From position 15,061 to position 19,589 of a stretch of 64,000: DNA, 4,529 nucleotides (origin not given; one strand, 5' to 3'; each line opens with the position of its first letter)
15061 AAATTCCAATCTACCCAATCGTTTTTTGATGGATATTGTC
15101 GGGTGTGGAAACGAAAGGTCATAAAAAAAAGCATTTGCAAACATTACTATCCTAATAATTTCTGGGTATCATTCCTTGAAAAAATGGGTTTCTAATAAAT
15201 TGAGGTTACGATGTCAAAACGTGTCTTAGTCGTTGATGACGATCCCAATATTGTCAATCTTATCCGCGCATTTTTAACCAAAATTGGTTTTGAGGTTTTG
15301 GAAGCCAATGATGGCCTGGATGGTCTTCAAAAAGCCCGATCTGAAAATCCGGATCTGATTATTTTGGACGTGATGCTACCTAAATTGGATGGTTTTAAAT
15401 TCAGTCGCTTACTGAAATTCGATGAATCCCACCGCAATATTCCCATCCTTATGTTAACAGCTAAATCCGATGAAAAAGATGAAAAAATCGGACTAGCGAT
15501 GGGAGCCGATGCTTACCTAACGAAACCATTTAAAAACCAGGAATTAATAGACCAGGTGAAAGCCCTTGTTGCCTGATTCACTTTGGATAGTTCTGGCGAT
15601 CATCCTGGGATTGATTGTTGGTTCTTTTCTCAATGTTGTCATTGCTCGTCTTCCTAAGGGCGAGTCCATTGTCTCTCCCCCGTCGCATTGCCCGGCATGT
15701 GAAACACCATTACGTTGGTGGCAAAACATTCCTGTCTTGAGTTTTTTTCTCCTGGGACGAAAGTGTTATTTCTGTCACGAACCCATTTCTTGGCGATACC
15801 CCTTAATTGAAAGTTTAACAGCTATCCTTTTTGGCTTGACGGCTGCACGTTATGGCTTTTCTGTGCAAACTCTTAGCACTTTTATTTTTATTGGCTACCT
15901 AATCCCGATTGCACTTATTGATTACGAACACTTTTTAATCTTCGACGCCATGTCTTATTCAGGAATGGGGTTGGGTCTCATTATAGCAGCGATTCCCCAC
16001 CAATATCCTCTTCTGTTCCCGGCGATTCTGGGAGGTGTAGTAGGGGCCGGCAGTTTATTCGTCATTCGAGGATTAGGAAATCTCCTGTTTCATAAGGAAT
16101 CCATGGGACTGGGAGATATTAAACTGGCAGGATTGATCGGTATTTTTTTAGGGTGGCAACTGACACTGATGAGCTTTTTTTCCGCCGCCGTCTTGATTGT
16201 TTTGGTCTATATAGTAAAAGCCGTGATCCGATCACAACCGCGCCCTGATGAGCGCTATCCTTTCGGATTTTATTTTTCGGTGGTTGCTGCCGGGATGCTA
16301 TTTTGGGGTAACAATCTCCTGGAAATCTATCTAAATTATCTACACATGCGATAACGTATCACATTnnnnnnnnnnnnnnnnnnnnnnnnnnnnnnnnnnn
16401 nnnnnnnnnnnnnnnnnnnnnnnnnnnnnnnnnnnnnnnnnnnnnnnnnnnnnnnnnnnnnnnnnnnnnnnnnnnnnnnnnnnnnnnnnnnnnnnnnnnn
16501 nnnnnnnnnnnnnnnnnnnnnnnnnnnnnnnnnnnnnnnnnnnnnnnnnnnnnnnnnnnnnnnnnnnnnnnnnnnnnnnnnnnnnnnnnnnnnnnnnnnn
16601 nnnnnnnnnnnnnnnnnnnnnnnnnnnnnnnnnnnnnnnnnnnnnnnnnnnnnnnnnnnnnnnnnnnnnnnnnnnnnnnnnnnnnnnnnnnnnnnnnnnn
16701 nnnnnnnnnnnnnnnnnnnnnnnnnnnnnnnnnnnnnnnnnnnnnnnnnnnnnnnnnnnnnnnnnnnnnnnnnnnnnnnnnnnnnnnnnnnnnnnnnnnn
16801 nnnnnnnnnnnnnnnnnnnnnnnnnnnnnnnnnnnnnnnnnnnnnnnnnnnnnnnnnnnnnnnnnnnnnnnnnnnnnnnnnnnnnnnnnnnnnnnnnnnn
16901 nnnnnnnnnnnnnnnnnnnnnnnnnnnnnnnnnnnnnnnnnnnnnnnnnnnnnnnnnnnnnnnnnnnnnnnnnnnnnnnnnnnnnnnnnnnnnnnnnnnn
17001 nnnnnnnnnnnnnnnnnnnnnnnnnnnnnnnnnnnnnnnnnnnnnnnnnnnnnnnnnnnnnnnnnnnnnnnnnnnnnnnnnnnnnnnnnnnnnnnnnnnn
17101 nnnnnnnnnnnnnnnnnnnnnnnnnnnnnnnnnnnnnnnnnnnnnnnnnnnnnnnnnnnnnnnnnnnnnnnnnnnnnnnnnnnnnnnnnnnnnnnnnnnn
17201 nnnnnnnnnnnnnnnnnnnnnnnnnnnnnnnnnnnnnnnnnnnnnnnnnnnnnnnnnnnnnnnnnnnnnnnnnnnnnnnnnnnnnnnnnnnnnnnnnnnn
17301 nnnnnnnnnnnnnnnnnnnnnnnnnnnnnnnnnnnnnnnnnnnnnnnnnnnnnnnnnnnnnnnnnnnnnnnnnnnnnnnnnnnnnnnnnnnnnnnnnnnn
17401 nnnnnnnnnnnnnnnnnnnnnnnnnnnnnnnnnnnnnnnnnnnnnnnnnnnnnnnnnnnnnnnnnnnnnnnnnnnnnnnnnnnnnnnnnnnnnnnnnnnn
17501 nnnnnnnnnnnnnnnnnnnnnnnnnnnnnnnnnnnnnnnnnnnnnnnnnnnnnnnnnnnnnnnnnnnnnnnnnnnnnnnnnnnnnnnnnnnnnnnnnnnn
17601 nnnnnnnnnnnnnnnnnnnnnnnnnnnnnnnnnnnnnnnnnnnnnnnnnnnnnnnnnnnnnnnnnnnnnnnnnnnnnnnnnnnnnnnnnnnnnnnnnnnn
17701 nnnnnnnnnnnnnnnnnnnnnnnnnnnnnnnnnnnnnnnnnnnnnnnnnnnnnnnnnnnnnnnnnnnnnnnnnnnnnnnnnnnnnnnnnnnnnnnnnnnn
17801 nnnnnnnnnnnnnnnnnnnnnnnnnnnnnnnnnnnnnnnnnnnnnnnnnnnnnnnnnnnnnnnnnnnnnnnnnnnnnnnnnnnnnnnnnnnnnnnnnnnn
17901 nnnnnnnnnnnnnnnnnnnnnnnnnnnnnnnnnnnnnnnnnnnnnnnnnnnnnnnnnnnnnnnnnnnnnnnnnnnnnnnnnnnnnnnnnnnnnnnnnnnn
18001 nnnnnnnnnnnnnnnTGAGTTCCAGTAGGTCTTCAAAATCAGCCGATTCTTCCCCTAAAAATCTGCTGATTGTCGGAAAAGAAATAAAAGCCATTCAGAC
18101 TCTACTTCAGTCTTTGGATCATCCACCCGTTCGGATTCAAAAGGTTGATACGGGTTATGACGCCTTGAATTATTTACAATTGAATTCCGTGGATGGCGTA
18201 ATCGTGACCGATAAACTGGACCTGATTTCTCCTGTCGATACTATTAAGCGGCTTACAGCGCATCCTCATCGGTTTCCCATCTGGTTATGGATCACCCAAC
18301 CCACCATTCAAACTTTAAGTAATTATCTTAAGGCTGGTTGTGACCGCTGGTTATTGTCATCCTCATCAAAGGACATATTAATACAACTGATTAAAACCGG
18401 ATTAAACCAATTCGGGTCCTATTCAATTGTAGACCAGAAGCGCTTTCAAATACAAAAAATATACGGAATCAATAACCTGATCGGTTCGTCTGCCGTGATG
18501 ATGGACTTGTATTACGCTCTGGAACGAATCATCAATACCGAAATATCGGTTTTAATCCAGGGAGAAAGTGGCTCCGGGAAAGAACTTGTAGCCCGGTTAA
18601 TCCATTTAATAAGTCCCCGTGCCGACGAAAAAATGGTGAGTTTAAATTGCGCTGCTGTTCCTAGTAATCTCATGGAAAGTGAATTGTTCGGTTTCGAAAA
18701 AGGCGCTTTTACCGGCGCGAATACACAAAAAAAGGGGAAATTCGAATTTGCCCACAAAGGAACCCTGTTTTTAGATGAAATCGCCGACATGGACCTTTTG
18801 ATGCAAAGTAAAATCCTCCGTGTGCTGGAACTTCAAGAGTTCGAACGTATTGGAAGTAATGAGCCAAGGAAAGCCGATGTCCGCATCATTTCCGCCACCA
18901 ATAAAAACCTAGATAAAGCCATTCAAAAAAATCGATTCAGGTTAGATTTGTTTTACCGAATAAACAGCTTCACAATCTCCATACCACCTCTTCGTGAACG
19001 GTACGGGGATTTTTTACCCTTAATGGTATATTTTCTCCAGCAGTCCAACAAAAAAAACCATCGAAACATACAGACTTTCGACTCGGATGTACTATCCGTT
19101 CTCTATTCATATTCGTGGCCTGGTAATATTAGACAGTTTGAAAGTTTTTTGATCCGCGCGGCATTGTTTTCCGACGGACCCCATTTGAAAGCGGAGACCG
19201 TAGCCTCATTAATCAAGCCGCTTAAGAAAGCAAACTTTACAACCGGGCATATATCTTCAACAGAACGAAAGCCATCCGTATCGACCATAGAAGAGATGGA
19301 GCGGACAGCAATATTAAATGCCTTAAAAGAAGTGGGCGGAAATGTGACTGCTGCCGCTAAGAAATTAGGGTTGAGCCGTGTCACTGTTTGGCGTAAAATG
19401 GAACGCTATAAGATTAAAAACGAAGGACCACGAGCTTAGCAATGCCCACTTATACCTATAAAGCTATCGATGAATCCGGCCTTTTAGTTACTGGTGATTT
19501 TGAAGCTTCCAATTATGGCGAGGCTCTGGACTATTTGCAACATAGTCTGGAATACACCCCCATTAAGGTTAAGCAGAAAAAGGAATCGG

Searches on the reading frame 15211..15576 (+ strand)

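Call 89: search_protein_families(library=pfam, proteins=[window:15211-15576:+], max_evalue=0.00001)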
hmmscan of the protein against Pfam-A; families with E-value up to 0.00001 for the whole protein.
window:15211-15576:+ (121 aa): 1 family
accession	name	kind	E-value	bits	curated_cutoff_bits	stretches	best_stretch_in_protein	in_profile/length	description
PF00072.30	Response_reg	-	1.6e-29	102.7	30.2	1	5-116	1-110/111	Response regulator receiver domain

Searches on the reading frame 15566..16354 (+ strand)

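Call 89: search_protein_families(library=pfam, proteins=[window:15566-16354:+], max_evalue=0.00001)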
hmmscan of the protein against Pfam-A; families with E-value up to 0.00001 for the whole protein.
window:15566-16354:+ (262 aa): 2 families
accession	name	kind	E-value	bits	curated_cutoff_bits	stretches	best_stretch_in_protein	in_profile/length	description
PF06750.18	A24_N_bact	-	7.4e-35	119.3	23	1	13-95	1-83/84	Bacterial Peptidase A24 N-terminal domain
PF01478.23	Peptidase_A24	-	1.5e-13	51.5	26.5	1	107-214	2-102/104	Type IV leader peptidase family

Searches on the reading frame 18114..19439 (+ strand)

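Call 89: search_protein_families(library=pfam, proteins=[window:18114-19439:+], max_evalue=0.00001)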
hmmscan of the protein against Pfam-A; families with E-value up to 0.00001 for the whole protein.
window:18114-19439:+ (441 aa): 6 families
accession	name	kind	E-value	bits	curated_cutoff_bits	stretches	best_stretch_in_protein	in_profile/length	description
PF00158.32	Sigma54_activat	-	3.8e-68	228.9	20.2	1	122-288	1-167/168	Sigma-54 interaction domain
PF14532.12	Sigma54_activ_2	-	2.1e-19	70.6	25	1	123-293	1-138/138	Sigma-54 interaction domain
PF25601.1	AAA_lid_14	-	6.5e-16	58.4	27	1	294-369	1-76/87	AAA+ ATPase lid domain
PF02954.25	HTH_8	-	1.1e-14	54.3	22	1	391-432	1-42/42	Bacterial regulatory protein, Fis family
PF18024.7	HTH_50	-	3.8e-07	30.1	27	1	392-434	8-49/50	Helix-turn-helix domain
PF01078.27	Mg_chelatase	-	1.7e-06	28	20.3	0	144-263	23-157/207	Magnesium chelatase, subunit ChlI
